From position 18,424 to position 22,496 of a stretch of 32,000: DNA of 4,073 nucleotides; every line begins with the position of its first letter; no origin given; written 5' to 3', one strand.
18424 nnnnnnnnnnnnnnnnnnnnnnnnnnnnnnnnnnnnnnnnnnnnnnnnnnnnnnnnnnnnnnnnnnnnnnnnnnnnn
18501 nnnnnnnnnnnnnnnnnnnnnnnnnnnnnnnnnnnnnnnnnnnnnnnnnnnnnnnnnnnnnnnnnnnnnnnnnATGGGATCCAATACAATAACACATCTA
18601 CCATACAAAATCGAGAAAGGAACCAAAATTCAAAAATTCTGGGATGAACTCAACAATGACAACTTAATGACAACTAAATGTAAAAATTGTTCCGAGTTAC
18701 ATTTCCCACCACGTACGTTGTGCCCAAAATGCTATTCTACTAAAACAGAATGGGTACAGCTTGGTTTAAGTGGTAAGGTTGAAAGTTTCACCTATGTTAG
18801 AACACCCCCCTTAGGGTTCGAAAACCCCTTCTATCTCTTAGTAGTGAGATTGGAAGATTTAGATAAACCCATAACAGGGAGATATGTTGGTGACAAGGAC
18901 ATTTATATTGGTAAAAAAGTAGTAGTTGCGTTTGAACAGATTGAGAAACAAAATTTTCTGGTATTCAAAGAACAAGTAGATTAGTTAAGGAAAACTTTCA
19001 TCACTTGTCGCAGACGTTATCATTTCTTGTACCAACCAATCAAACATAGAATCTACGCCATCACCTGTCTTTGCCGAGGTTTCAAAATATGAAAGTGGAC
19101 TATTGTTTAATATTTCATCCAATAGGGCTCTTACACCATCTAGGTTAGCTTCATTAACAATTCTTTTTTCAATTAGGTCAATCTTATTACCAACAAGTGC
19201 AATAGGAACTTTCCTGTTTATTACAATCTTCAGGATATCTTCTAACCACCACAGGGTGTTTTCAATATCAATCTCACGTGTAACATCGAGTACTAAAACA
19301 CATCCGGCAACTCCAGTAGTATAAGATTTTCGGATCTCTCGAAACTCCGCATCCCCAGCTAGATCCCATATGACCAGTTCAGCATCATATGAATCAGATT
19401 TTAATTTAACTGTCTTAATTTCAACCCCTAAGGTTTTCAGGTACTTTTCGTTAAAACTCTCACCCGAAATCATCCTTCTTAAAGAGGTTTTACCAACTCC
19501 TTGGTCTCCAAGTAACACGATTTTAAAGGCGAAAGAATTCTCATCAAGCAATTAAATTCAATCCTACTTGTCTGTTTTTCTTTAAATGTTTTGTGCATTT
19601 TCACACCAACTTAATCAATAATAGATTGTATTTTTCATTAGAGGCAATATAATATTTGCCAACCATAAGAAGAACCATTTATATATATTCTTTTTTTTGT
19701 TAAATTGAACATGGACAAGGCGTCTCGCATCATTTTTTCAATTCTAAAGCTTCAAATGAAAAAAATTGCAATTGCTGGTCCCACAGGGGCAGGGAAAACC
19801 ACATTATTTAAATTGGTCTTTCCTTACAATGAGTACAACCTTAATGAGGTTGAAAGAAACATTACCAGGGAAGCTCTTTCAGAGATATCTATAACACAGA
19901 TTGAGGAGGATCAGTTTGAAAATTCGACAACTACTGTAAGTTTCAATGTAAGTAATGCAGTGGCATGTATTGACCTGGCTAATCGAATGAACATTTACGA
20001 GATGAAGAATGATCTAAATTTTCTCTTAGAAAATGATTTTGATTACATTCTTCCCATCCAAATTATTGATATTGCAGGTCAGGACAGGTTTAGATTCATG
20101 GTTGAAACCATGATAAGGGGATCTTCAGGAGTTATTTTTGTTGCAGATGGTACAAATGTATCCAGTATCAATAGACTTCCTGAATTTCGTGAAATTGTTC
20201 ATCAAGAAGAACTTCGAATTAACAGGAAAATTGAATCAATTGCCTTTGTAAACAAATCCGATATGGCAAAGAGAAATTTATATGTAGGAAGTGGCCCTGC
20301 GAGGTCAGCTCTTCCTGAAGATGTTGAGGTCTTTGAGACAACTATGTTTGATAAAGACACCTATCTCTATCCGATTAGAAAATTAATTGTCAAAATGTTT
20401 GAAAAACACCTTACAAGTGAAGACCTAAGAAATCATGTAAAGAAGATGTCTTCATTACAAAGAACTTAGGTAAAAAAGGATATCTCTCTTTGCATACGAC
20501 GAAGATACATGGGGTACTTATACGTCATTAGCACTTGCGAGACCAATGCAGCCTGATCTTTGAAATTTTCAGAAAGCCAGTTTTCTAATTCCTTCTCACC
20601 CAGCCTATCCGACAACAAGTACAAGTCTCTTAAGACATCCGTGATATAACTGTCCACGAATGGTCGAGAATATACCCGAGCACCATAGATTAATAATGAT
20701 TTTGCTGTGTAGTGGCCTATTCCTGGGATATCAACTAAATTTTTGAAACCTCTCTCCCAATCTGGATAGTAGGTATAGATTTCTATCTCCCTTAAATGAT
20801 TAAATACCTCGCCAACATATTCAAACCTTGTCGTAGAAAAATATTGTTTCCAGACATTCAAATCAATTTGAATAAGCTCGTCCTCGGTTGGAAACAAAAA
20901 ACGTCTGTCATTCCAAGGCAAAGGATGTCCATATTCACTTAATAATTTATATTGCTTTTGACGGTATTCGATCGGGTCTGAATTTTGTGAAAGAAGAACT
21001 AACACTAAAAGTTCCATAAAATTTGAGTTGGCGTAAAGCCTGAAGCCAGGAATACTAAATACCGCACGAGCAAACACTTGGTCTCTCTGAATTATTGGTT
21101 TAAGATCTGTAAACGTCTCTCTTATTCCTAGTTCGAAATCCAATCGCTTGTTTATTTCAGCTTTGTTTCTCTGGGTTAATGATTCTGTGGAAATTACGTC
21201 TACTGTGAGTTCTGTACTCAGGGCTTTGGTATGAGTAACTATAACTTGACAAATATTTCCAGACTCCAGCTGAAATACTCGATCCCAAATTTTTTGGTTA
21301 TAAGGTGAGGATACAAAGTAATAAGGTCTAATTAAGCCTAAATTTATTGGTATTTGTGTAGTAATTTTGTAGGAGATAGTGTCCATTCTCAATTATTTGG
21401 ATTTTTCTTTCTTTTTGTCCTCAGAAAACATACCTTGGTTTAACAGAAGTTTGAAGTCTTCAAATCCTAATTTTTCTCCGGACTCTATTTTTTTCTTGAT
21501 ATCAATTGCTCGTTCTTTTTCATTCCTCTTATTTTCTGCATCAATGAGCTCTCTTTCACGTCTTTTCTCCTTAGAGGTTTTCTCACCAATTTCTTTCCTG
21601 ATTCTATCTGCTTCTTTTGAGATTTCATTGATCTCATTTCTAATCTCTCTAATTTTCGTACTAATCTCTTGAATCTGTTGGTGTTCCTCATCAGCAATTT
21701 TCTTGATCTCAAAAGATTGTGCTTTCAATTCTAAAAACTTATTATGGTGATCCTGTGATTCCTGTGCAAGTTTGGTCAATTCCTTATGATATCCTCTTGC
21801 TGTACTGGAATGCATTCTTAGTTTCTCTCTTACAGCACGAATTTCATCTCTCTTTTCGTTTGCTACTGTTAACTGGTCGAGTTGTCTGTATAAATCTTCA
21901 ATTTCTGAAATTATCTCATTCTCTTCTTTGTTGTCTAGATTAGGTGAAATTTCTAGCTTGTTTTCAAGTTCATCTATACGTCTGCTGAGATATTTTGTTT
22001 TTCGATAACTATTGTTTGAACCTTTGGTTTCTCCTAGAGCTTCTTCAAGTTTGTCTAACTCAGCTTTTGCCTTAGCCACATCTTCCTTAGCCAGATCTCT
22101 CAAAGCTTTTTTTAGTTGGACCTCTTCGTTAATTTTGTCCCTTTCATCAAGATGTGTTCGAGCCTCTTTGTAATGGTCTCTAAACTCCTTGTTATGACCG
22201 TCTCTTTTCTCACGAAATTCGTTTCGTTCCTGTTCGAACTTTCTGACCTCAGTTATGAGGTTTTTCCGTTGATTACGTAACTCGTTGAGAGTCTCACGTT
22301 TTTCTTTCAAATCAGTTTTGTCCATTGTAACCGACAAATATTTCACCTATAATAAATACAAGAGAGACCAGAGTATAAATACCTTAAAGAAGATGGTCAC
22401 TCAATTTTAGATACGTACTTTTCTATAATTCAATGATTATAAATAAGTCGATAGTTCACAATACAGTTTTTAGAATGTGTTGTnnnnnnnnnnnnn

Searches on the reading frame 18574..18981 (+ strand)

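Call 87: search_protein_families(library=pfam, proteins=[window:18574-18981:+], max_evalue=0.001)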
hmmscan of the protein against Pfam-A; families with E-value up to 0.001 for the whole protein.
window:18574-18981:+ (136 aa): 2 families
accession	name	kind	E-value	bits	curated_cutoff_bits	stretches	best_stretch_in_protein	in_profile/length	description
PF12172.15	zf-ChsH2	-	4e-10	39.8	23.2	1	23-58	1-36/37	ChsH2, rubredoxin-like zinc ribbon domain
PF01796.24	OB_ChsH2_C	-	3e-07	30.7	27.1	1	60-120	1-64/65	ChsH2, C-terminal OB-fold domain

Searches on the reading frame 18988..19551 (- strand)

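Call 87: search_protein_families(library=pfam, proteins=[window:18988-19551:-], max_evalue=0.001)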
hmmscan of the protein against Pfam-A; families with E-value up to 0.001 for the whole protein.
window:18988-19551:- (188 aa): 8 families
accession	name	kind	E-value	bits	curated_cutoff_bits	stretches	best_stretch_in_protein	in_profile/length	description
PF00071.28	Ras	-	8.5e-36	123.4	21.6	1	10-177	1-160/162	Ras family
PF08477.19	Roc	-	3.6e-24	85.7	27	1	10-125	1-119/119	Ras of Complex, Roc, domain of DAPkinase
PF00025.27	Arf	-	4e-20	72.4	22.3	1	8-176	14-173/174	ADP-ribosylation factor family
PF00009.33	GTP_EFTU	-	2.5e-09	37.4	26.5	1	42-176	56-185/188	Elongation factor Tu GTP binding domain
PF04670.18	Gtr1_RagA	-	1.8e-06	28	22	1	10-159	1-159/232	Gtr1/RagA G protein conserved region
PF01926.29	MMR_HSR1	-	4.4e-05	24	21.9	1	10-123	1-113/113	50S ribosome-binding GTPase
PF03193.22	RsgA_GTPase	-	0.00023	21.5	30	0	100-177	39-108/174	RsgA GTPase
PF10662.15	PduV-EutP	-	0.00099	19.4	21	0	10-47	3-38/143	Ethanolamine utilisation - propanediol utilisation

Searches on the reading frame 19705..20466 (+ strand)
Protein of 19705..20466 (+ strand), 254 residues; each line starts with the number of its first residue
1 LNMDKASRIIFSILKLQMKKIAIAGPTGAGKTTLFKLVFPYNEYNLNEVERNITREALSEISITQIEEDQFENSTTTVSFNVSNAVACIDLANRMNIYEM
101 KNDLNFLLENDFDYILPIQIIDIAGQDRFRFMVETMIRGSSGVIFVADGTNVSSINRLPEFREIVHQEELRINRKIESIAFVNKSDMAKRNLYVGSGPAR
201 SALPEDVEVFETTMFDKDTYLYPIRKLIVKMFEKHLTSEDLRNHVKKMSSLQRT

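Call 87: search_protein_families(library=pfam, proteins=[window:19705-20466:+], max_evalue=0.001)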
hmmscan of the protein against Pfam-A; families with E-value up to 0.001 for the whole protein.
window:19705-20466:+ (254 aa): 7 families
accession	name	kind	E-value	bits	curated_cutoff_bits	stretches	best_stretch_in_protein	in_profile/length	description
PF00071.28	Ras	-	1.6e-08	34.7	21.6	1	117-191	49-121/162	Ras family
PF00025.27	Arf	-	4e-07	30.1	22.3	1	118-189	60-129/174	ADP-ribosylation factor family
PF08477.19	Roc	-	9.6e-07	29.5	27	1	116-186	56-119/119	Ras of Complex, Roc, domain of DAPkinase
PF00009.33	GTP_EFTU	-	4.1e-06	27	26.5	1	18-192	3-139/188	Elongation factor Tu GTP binding domain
PF03029.23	ATP_bind_1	-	6.8e-06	26.5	27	1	23-190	1-171/240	Conserved hypothetical ATP binding protein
PF00005.33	ABC_tran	-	7.2e-05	23.8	25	1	19-100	12-97/137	ABC transporter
PF09439.16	SRPRB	-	0.00014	21.7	25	0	19-38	4-23/178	Signal recognition particle receptor beta subunit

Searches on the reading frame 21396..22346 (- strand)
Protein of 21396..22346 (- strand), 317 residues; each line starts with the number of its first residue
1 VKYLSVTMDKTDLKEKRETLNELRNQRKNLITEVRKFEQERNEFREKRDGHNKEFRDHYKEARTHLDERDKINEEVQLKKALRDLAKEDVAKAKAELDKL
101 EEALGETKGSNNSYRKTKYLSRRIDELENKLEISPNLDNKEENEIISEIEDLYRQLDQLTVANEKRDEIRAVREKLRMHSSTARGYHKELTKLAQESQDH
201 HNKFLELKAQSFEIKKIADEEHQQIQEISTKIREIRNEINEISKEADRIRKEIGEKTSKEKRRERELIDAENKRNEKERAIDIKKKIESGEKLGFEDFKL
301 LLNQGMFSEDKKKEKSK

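Call 87: search_protein_families(library=pfam, proteins=[window:21396-22346:-], max_evalue=0.001)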
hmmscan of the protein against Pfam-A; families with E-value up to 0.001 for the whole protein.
window:21396-22346:- (317 aa): 2 families
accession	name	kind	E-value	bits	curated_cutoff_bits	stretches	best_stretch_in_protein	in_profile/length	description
PF23435.1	DUF7121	-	1.5e-07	31.6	29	1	25-305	42-305/307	Family of unknown function (DUF7121)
PF15397.11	DUF4618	-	0.00012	22.1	34.9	1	60-253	38-230/258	Domain of unknown function (DUF4618)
